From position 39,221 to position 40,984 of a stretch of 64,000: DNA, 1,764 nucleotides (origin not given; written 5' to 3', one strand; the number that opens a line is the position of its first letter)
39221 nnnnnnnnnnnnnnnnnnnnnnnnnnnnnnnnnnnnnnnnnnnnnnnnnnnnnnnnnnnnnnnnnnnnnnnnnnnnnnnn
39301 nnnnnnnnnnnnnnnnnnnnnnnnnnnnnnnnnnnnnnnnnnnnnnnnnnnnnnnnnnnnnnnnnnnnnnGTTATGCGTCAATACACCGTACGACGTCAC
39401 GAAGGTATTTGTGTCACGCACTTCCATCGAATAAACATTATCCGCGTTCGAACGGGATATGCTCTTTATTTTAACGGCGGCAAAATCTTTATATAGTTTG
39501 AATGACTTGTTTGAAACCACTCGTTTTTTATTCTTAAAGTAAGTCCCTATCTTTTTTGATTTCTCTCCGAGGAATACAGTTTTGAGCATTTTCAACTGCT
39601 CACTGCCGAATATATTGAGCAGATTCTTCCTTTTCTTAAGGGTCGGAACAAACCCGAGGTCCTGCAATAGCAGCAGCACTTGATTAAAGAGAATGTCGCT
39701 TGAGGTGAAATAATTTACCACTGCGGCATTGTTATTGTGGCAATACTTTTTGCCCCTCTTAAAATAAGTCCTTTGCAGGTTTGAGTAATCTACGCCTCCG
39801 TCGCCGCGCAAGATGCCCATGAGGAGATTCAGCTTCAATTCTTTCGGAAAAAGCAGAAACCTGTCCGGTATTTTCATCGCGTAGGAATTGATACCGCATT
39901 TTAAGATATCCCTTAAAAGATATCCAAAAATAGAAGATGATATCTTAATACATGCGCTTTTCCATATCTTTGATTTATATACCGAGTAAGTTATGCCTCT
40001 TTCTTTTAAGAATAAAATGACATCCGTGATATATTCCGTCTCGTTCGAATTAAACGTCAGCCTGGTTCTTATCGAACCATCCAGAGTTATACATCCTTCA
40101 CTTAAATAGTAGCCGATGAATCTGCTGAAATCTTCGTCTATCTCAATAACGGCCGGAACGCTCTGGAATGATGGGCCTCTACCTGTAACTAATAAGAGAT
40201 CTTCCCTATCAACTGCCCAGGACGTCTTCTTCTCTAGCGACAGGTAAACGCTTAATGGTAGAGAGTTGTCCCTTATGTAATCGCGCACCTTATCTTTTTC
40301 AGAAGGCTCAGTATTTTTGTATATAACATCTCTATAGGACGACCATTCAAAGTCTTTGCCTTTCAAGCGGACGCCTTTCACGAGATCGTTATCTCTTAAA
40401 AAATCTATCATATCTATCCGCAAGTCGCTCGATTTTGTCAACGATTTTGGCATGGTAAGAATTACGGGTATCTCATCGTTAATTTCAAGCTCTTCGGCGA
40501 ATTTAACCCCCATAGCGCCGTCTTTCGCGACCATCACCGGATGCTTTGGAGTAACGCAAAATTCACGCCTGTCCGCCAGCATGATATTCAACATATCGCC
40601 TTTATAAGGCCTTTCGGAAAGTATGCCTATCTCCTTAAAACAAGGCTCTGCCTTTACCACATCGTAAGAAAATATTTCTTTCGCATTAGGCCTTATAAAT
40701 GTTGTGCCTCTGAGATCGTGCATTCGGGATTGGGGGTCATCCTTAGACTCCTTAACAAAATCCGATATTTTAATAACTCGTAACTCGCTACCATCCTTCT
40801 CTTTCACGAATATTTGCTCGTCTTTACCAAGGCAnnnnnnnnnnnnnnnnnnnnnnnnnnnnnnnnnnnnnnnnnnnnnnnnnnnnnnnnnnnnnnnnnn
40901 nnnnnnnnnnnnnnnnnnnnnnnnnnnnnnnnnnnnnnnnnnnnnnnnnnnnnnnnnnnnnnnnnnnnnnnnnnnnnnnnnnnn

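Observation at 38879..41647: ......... intein inserted exactly at the catalytic cysteine of a WecC/WbpA-type UDP-N-acetylhexosamine dehydrogenase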

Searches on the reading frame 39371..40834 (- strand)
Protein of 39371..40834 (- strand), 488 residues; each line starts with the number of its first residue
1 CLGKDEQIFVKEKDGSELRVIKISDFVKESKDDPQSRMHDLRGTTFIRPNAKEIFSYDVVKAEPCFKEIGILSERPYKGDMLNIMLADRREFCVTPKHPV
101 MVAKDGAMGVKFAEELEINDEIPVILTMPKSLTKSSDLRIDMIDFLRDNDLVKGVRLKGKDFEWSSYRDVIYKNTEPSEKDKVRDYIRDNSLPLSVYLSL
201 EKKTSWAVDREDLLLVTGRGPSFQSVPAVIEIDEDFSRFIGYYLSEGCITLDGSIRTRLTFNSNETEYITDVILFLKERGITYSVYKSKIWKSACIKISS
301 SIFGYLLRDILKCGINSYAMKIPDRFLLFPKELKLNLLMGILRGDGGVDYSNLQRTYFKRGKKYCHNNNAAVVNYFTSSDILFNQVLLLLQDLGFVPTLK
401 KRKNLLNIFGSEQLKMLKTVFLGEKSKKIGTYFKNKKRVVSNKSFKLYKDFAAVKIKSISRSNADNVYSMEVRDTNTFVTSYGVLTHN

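Call 4: search_protein_families(library=pfam, proteins=[window:39371-40834:-], max_evalue=0.1)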
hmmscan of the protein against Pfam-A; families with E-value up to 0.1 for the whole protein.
seq(488 aa): 2 families
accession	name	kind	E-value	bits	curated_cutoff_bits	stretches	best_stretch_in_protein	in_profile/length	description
PF14890.11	Intein_splicing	-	4.8e-11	43.1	35.8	1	51-488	20-155/155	Intein splicing domain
PF14528.11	LAGLIDADG_3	-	3.4e-08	34.1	22.5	2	236-290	4-57/82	LAGLIDADG-like domain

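Call 5: search_protein_families(library=ncbifam, proteins=[window:39371-40834:-], max_evalue=0.1)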
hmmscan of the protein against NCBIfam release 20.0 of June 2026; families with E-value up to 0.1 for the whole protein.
seq(488 aa): 7 families
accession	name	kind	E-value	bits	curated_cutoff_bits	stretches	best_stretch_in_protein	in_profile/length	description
NF045703.1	rSAM_Tes_intein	exception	3.8e-29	101.1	1700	1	1-488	156-610/1040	tetraether lipid synthase Tes, intein-containing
NF011303.0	PRK14715.1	equivalog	5.4e-19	66.8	1585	1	53-487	943-1375/1627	DNA-directed DNA polymerase II large subunit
NF011491.0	PRK14898.1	equivalog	3e-16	58.7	783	1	2-351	77-354/860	DNA-directed RNA polymerase subunit A''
NF011302.0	PRK14714.1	equivalog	9.8e-09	33.3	1791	1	1-147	932-1074/1350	DNA-directed DNA polymerase II large subunit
TIGR01445.1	intein_Nterm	domain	2.3e-08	34.9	24.5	1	1-102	1-83/83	intein N-terminal splicing region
NF011418.0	PRK14845.1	equivalog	0.0035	15.1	756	1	77-455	89-331/1049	translation initiation factor IF-2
TIGR01443.1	intein_Cterm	domain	0.0096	16.2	15.6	1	467-488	2-23/24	intein C-terminal splicing region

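Call 8: find_homologous_proteins(query=window:39371-40834:-, max_evalue=0.00001)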
Query seq(488 aa) (488 aa): 28 proteins with E <= 0.00001 among 8000 candidates.
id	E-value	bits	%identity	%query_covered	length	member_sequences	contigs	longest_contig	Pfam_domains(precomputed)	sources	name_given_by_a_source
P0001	6.3e-116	406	42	100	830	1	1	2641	PF00984.25,PF14528.12,PF03721.21,PF03720.23,PF14890.12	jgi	-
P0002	3.1e-106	374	41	100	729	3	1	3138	PF00984.25,PF14528.12,PF03720.23,PF14890.12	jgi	jgi:UDP-glucose 6-dehydrogenase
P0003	3.1e-100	354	52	72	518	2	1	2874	PF14528.12,PF03720.23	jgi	-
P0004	1.1e-96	343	42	100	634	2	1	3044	PF00984.25,PF14528.12,PF03720.23,PF14890.12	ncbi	ncbi:MAG: UDP binding domain-containing protein, partial [Nanoarchaeota archaeon]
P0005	4.9e-96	341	43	88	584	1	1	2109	PF14528.12,PF03720.23,PF14890.12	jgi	-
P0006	2.7e-95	338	37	100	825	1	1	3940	PF00984.25,PF03446.22,PF14528.12,PF03721.21,PF14890.12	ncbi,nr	ncbi:MAG: nucleotide sugar dehydrogenase, partial [Anaerolineales bacterium]|nr:nucleotide sugar deh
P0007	1.3e-93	333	92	35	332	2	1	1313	PF03720.23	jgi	jgi:hypothetical protein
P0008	1.3e-85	306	38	92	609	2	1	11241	PF14528.12,PF03720.23,PF14890.12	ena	-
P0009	2.6e-84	302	60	45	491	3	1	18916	PF00984.25,PF03446.22,PF03721.21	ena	-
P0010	1.7e-79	286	79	35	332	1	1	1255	PF03720.23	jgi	jgi:hypothetical protein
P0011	3.9e-79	285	46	68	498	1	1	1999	PF14528.12,PF03720.23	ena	-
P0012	1.8e-78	283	38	89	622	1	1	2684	PF14528.12,PF03720.23,PF14890.12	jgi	-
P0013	2.0e-78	283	36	91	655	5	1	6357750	PF00984.25,PF14528.12,PF03720.23,PF14890.12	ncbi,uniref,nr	ncbi:hypothetical protein HCG48_01270 [Oxynema aestuarii AP17]|uniref:DOD-type homing endonuclease d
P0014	1.1e-77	280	36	89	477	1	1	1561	PF14528.12,PF14890.12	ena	-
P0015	2.8e-76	276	35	89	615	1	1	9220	PF03720.23,PF14890.12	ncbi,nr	ncbi:MAG TPA: UDP binding domain-containing protein [Candidatus Limnocylindria bacterium]|nr:UDP bin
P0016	5.0e-76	275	39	82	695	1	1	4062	PF00984.25,PF03446.22,PF14528.12,PF01210.30,PF03721.21,PF14890.12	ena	-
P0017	5.9e-76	274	37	87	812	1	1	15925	PF00984.25,PF14528.12,PF03721.21,PF03720.23,PF14890.12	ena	-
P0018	7.9e-75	271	37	86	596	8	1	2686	PF00984.25,PF03721.21,PF14890.12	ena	-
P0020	1.7e-66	243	39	80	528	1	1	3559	PF14528.12,PF03720.23,PF14890.12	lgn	-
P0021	7.6e-63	231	42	60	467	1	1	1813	PF14528.12,PF03720.23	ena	-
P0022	1.7e-62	230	71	26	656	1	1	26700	PF00984.25,PF03446.22,PF03721.21,PF03720.23,PF14890.12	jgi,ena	-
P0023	3.0e-60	223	40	63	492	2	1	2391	PF14528.12,PF03720.23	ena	-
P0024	7.7e-60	221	35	81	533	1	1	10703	PF14528.12,PF14527.12,PF03720.23,PF14890.12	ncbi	-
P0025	5.0e-41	159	31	100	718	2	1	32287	PF00984.25,PF14528.12,PF03720.23,PF14890.12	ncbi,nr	ncbi:MAG: nucleotide sugar dehydrogenase, partial [Candidatus Thermoplasmatota archaeon]|nr:nucleoti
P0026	3.1e-31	127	42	36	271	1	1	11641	PF14528.12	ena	-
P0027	5.3e-19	87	29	84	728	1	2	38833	PF00984.25,PF14528.12,PF03721.21,PF14890.12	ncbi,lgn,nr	ncbi:hypothetical protein HYU93_05045 [Candidatus Daviesbacteria bacterium]|nr:hypothetical protein 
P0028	3.3e-17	81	27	85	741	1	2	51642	PF00984.25,PF14528.12,PF03721.21,PF14890.12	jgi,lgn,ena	-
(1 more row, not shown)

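Call 13: search_solved_structures(query=window:39371-40834:-, max_evalue=0.01, show_alignments=2)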
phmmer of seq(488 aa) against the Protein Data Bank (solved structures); distinct sequences matched with E-value up to 0.01: 2.
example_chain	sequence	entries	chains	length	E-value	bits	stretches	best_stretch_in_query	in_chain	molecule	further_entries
2cw7_A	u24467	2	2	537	1e-06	31.2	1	228-485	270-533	Endonuclease PI-PkoII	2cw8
2jmz_A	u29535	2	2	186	0.0073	18.5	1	40-145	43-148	Hypothetical protein MJ0781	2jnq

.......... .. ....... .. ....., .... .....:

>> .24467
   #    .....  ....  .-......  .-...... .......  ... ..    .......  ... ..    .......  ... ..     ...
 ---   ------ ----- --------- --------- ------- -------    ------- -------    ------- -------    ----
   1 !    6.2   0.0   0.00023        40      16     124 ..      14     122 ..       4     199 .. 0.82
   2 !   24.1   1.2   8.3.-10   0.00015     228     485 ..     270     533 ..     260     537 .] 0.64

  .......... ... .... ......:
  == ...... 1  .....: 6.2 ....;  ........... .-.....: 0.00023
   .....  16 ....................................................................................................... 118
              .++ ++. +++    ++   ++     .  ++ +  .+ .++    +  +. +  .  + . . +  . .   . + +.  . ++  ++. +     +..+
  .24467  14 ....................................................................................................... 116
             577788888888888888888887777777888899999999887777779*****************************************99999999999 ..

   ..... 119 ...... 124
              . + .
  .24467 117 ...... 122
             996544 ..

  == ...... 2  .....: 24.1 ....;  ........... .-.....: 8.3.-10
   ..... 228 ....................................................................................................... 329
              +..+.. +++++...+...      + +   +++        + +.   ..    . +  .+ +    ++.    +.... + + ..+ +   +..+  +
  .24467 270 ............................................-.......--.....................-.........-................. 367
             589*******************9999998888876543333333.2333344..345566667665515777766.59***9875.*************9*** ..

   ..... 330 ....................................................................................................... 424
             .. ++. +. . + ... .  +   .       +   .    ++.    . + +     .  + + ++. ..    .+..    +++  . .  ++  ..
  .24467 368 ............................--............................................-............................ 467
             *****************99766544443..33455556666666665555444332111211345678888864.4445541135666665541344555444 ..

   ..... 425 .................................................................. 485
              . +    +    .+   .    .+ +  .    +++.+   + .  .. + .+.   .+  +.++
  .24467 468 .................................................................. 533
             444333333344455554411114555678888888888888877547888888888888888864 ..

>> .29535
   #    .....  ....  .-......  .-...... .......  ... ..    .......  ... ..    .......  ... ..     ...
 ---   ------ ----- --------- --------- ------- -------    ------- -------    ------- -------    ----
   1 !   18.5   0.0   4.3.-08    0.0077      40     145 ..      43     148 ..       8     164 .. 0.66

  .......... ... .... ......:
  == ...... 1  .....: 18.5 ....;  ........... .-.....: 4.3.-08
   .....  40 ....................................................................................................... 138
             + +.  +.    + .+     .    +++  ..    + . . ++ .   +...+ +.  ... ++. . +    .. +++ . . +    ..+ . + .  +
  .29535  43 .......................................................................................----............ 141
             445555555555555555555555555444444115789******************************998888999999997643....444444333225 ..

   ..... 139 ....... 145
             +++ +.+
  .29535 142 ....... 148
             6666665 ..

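Call 21: find_encoding_contigs(protein=P0022, flank=8000, max_places=2)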
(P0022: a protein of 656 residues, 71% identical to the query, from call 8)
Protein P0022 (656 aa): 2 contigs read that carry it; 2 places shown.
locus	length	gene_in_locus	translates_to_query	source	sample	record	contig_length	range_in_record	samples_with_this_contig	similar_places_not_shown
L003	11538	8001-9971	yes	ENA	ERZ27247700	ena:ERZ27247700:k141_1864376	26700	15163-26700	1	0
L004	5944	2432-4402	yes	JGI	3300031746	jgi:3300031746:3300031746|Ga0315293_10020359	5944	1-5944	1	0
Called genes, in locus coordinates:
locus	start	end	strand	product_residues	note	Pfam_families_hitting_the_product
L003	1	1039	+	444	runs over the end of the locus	PF00990:GGDEF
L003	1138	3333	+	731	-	-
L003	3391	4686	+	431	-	PF02558:ApbA (faint), PF03721:UDPG_MGDP_dh_N, PF03807:F420_oxidored (faint), PF00984:UDPG_MGDP_dh, PF03720:UDPG_MGDP_dh_C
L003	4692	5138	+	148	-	PF00908:dTDP_sugar_isom, PF14667:Polysacc_synt_C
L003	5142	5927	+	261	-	PF00483:NTP_transferase, PF12804:NTP_transf_3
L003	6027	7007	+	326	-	PF01073:3Beta_HSD, PF01370:Epimerase, PF02719:Polysacc_synt_2, PF04321:RmlD_sub_bind, PF07993:NAD_binding_4, PF13460:NAD_binding_10, PF16363:GDP_Man_Dehyd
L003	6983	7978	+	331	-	PF01073:3Beta_HSD, PF01370:Epimerase, PF02719:Polysacc_synt_2, PF04321:RmlD_sub_bind, PF16363:GDP_Man_Dehyd, PF07993:NAD_binding_4 (weak)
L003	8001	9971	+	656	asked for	PF03446:NAD_binding_2, PF03721:UDPG_MGDP_dh_N, PF00984:UDPG_MGDP_dh, PF14890:Intein_splicing, PF03720:UDPG_MGDP_dh_C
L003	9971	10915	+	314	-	PF01073:3Beta_HSD, PF01370:Epimerase, PF02719:Polysacc_synt_2, PF04321:RmlD_sub_bind, PF05368:NmrA (weak), PF07993:NAD_binding_4, PF13460:NAD_binding_10, PF16363:GDP_Man_Dehyd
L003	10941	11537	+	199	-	?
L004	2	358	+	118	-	?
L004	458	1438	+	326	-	PF01073:3Beta_HSD, PF01370:Epimerase, PF02719:Polysacc_synt_2, PF04321:RmlD_sub_bind, PF07993:NAD_binding_4, PF13460:NAD_binding_10, PF16363:GDP_Man_Dehyd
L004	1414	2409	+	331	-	PF01073:3Beta_HSD, PF01370:Epimerase, PF02719:Polysacc_synt_2, PF04321:RmlD_sub_bind, PF16363:GDP_Man_Dehyd, PF07993:NAD_binding_4 (weak)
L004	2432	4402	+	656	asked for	PF03446:NAD_binding_2, PF03721:UDPG_MGDP_dh_N, PF00984:UDPG_MGDP_dh, PF14890:Intein_splicing, PF03720:UDPG_MGDP_dh_C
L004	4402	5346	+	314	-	PF01073:3Beta_HSD, PF01370:Epimerase, PF02719:Polysacc_synt_2, PF04321:RmlD_sub_bind, PF05368:NmrA (weak), PF07993:NAD_binding_4, PF13460:NAD_binding_10, PF16363:GDP_Man_Dehyd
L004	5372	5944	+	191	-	?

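Call 22: find_encoding_contigs(protein=P0009, flank=8000, max_places=2)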
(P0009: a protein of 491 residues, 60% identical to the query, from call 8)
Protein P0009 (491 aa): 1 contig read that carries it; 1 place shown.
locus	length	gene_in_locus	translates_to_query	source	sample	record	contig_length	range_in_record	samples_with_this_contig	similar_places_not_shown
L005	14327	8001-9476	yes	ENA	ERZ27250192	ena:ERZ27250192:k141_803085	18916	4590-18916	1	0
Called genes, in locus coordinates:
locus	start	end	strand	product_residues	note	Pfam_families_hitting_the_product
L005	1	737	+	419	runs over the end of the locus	PF00990:GGDEF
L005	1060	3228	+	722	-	-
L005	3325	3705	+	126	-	PF02558:ApbA (weak), PF03721:UDPG_MGDP_dh_N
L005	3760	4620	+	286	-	PF03721:UDPG_MGDP_dh_N, PF00984:UDPG_MGDP_dh, PF03720:UDPG_MGDP_dh_C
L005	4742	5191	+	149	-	PF00908:dTDP_sugar_isom, PF05523:FdtA (weak), PF14667:Polysacc_synt_C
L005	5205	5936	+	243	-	PF00483:NTP_transferase, PF12804:NTP_transf_3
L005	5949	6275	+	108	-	PF01370:Epimerase, PF02719:Polysacc_synt_2, PF05368:NmrA (weak), PF01073:3Beta_HSD, PF07993:NAD_binding_4 (weak), PF16363:GDP_Man_Dehyd, PF13460:NAD_binding_10 (weak)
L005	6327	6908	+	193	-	PF01370:Epimerase, PF16363:GDP_Man_Dehyd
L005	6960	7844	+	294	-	PF01073:3Beta_HSD, PF01370:Epimerase, PF02719:Polysacc_synt_2, PF04321:RmlD_sub_bind, PF16363:GDP_Man_Dehyd, PF07993:NAD_binding_4 (weak)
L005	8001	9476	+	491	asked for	PF03446:NAD_binding_2, PF03721:UDPG_MGDP_dh_N, PF00984:UDPG_MGDP_dh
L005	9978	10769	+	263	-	PF03720:UDPG_MGDP_dh_C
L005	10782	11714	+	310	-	PF01073:3Beta_HSD, PF01370:Epimerase, PF02719:Polysacc_synt_2, PF04321:RmlD_sub_bind, PF05368:NmrA, PF07993:NAD_binding_4, PF13460:NAD_binding_10, PF16363:GDP_Man_Dehyd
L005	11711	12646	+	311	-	PF01073:3Beta_HSD (weak), PF01370:Epimerase, PF02719:Polysacc_synt_2 (faint), PF04321:RmlD_sub_bind (weak), PF16363:GDP_Man_Dehyd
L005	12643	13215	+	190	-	-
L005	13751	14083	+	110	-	-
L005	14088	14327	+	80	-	?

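Call 28: find_related_loci(query=A1, collection=genome_contigs, flank=3000)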
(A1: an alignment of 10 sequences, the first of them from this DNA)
Query A1 (488 aa) in genome_contigs; peptide patterns used: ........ (x = any residue, [..] = any of these).
188 stretches matched a pattern; 159 encode a relative of the query (tblastn E <= 1e-3); the best 80 are kept; 80 distinct loci.
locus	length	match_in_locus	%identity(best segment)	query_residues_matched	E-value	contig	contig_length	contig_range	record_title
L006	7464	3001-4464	45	1-488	5e-133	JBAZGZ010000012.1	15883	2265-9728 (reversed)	MAG: Candidatus Omnitrophota bacterium isolate SO_2017_LW3_58 NODE_10291_length_15883_cov_0.953922_LW162_2017, whole gen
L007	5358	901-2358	45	1-488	2e-130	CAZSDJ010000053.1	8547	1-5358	MAG TPA_asm: uncultured Planctomycetia bacterium isolate SRP141376_co2_332 genome assembly, contig: NODE_15050_length_85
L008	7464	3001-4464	43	1-488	1e-129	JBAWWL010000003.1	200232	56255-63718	MAG: Candidatus Omnitrophota bacterium isolate ELA036 MAG036_3, whole genome shotgun sequence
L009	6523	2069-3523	45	1-488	2e-129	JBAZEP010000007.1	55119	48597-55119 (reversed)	MAG: Candidatus Omnitrophota bacterium isolate SO_2017_LW3_129 NODE_1195_length_55119_cov_4.817228_LW162_2017, whole gen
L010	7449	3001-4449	42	1-488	2e-127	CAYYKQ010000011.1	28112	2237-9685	MAG TPA_asm: uncultured Anaerolineae bacterium isolate binchicken_co349_104 genome assembly, contig: NODE_305_length_281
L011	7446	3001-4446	44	1-488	2e-127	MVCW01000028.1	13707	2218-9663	MAG: Candidatus Omnitrophica bacterium 4484_171 ex4484_171_scaffold_3819, whole genome shotgun sequence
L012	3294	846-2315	43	1-488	6e-128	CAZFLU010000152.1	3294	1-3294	MAG TPA_asm: uncultured Planctomycetia bacterium isolate SRP141376_co2_367 genome assembly, contig: NODE_43843_length_32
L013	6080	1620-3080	43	1-488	2e-120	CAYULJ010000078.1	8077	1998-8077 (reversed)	MAG TPA_asm: uncultured Planctomycetia bacterium isolate SRP167671_co1_160 genome assembly, contig: NODE_10612_length_80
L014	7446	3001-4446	43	1-488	2e-119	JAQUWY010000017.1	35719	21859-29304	MAG: Candidatus Omnitrophota bacterium isolate STD2_200 NODE_4151_length_35719_cov_5.647561_Sandtown_D2, whole genome sh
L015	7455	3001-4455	41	1-488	4e-118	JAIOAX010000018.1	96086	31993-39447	MAG: Chloroflexota bacterium isolate S1bins75 c_000000000018, whole genome shotgun sequence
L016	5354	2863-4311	40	1-488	4e-118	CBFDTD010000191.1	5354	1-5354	MAG TPA_asm: uncultured bacterium isolate SRR6823440_binner13_Refined_23 genome assembly, contig: ERZ650341.11073, whole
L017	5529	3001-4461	43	1-488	7e-118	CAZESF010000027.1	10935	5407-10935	MAG TPA_asm: uncultured Planctomycetia bacterium isolate binchicken_co6_243 genome assembly, contig: NODE_7306_length_10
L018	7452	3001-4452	39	1-488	3e-117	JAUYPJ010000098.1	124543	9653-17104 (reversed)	MAG: Candidatus Omnitrophota bacterium isolate C4_metabat.bin.25 C4_k141_686057, whole genome shotgun sequence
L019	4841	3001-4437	42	1-488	1e-116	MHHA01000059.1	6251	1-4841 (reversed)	MAG: Omnitrophica WOR_2 bacterium RIFCSPLOWO2_12_FULL_46_30 rifcsplowo2_12_scaffold_44148, whole genome shotgun sequence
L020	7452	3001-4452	39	1-488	3e-116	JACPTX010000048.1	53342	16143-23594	MAG: Candidatus Omnitrophota bacterium isolate NC_groundwater_743_Ag_S-0.65um_67_24 S37_SO-6_scaffold_422665, whole geno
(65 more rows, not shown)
